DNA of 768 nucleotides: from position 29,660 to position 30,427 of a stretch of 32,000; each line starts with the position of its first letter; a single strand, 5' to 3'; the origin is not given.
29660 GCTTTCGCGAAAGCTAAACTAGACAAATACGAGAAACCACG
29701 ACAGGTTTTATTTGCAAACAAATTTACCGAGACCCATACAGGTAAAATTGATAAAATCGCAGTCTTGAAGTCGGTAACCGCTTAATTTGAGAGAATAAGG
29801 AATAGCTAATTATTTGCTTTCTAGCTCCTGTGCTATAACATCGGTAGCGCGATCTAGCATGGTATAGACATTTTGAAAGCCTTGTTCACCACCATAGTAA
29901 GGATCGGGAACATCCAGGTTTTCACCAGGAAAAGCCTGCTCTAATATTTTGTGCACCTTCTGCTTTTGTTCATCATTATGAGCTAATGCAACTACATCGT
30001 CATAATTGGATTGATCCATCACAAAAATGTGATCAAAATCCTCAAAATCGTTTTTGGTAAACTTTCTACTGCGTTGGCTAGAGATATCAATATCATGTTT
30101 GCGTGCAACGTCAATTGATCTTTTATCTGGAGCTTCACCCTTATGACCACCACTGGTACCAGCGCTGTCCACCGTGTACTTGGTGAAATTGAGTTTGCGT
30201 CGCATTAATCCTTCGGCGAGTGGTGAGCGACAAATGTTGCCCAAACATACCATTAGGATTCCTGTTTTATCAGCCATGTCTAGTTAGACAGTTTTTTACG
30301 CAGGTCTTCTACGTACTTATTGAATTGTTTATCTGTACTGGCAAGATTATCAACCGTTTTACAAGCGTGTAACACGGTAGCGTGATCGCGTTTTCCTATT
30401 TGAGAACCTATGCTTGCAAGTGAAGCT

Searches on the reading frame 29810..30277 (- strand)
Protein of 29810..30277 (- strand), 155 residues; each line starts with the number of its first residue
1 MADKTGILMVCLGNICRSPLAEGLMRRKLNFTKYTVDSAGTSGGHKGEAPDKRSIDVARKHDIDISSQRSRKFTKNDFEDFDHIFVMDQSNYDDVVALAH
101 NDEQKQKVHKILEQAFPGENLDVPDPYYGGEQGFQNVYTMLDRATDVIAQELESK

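Call 53: search_protein_families(library=pfam, proteins=[window:29810-30277:-])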
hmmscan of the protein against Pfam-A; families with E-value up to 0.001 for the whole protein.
window:29810-30277:- (155 aa): 1 family
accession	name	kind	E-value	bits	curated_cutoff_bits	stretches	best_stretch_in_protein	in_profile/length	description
PF01451.26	LMWPc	-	1.7e-35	122.8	23.2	1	7-144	1-139/144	Low molecular weight phosphotyrosine protein phosphatase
